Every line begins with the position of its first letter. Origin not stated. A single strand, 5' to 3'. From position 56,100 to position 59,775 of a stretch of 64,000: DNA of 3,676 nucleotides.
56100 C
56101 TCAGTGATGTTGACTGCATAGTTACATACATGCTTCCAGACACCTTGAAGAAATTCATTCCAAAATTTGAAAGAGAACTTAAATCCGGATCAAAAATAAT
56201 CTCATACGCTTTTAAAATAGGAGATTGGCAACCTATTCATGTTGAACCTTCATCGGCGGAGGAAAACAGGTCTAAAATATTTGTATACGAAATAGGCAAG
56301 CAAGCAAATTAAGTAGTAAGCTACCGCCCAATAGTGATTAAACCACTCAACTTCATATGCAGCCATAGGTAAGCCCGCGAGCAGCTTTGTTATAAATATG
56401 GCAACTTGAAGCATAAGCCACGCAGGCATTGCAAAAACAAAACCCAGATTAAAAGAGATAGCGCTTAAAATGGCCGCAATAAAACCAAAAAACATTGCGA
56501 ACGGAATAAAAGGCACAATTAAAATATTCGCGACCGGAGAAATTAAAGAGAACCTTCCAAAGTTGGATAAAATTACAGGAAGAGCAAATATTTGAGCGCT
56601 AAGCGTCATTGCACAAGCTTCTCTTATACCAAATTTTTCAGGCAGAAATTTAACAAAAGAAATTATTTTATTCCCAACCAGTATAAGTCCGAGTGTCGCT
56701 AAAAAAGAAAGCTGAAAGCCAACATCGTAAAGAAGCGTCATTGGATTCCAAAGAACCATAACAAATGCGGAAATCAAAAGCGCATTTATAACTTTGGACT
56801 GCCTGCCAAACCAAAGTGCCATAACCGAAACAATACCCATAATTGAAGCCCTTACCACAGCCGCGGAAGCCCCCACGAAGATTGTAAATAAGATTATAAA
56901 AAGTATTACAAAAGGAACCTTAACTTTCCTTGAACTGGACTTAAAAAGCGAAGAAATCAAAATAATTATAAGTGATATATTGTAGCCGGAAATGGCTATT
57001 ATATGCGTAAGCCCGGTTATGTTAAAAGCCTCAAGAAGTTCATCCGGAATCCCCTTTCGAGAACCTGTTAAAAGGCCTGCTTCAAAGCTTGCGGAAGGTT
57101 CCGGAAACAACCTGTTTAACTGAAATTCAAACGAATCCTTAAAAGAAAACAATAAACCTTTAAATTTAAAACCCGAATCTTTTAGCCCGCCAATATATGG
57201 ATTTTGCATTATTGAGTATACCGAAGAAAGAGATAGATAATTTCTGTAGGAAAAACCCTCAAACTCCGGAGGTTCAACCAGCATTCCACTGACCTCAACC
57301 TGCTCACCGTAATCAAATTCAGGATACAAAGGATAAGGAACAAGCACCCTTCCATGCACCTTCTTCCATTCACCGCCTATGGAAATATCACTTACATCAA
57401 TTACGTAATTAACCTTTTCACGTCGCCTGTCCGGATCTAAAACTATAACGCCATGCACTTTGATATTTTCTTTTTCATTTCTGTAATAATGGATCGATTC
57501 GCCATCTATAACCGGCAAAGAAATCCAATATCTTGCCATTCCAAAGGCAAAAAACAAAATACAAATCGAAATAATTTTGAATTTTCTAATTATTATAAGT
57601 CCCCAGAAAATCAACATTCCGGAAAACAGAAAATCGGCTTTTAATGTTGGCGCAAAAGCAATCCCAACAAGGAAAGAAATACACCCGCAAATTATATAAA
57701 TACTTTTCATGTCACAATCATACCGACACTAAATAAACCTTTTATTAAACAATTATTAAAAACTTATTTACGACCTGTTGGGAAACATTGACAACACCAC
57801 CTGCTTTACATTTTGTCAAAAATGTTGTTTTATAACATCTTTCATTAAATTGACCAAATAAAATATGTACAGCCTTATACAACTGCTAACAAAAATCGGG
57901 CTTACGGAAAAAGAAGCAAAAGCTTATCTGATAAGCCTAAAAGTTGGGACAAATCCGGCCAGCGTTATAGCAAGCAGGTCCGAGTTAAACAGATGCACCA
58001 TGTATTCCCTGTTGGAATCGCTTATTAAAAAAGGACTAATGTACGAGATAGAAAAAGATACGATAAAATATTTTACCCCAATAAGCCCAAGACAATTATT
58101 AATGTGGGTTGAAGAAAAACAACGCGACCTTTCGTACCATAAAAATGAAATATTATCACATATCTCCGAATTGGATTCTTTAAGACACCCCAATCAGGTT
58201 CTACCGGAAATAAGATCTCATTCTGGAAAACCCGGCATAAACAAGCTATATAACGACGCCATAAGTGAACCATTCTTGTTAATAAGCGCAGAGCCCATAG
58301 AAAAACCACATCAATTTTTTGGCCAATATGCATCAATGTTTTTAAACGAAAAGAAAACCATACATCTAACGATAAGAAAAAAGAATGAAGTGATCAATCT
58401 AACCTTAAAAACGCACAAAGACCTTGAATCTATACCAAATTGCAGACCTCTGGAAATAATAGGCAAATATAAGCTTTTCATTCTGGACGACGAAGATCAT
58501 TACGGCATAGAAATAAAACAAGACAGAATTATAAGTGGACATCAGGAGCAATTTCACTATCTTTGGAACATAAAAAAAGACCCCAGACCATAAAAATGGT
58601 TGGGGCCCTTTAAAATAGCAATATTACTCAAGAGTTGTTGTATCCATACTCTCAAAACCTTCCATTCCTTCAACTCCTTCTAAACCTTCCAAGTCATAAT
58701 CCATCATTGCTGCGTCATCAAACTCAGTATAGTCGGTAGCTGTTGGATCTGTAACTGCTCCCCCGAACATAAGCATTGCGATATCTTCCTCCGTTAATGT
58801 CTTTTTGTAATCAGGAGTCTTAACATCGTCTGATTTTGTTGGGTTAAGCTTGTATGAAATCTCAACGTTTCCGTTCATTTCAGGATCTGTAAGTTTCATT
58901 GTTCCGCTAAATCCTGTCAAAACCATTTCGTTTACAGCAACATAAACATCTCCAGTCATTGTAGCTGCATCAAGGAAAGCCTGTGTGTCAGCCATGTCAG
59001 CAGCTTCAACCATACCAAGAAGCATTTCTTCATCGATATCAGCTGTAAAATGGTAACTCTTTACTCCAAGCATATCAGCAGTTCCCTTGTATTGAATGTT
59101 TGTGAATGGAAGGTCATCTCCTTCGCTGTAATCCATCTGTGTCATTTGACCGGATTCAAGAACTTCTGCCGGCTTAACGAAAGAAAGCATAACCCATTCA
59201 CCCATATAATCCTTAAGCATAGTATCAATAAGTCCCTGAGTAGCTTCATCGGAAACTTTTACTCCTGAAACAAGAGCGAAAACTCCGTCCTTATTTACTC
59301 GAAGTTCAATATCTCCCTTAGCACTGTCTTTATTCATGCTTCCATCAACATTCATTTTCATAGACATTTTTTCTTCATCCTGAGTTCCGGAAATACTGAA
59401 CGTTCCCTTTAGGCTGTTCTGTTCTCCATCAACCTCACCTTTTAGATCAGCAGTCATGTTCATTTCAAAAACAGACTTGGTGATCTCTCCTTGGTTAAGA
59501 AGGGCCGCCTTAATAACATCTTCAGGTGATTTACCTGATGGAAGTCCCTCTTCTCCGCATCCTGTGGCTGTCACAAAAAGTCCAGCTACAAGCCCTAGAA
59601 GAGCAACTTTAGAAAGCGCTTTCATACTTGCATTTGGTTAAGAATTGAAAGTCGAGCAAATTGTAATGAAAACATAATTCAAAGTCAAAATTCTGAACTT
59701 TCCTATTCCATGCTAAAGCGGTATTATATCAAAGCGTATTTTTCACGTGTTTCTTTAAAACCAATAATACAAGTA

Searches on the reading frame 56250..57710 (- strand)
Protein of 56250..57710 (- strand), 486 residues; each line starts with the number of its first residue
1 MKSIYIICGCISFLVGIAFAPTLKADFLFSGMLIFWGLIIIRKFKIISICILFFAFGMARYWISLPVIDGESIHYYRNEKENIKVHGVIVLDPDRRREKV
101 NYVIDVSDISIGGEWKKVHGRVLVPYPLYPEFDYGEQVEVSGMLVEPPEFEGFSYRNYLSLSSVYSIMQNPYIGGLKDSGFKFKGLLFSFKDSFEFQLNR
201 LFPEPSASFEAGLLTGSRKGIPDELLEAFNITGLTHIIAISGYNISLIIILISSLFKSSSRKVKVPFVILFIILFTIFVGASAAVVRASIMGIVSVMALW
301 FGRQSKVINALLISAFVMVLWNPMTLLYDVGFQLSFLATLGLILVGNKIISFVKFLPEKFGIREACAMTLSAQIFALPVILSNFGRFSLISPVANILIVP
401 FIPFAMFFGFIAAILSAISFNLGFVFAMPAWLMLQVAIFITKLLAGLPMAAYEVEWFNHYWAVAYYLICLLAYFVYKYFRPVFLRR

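Call 52: search_protein_families(library=pfam, proteins=[window:56250-57710:-], max_evalue=0.01)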
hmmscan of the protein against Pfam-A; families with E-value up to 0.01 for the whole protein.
window:56250-57710:- (486 aa): 2 families
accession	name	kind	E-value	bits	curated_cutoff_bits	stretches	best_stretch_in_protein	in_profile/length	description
PF03772.21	Competence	-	4.6e-53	180.8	23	1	213-475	1-266/270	Competence protein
PF13567.11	DUF4131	-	2.5e-17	63.5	31.6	1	30-166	12-155/165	Domain of unknown function (DUF4131)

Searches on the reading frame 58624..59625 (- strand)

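Call 84: search_protein_families(library=pfam, proteins=[window:58624-59625:-], max_evalue=0.1)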
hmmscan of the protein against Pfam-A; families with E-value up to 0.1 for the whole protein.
window:58624-59625:- (333 aa): 2 families
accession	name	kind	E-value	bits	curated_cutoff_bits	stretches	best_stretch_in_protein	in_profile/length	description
PF09229.17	Aha1_N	-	0.018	15.7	23.6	1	51-116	52-119/136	Activator of Hsp90 ATPase, N-terminal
PF11271.13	PorA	-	0.022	14.5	29.5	1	176-232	163-210/297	Porin PorA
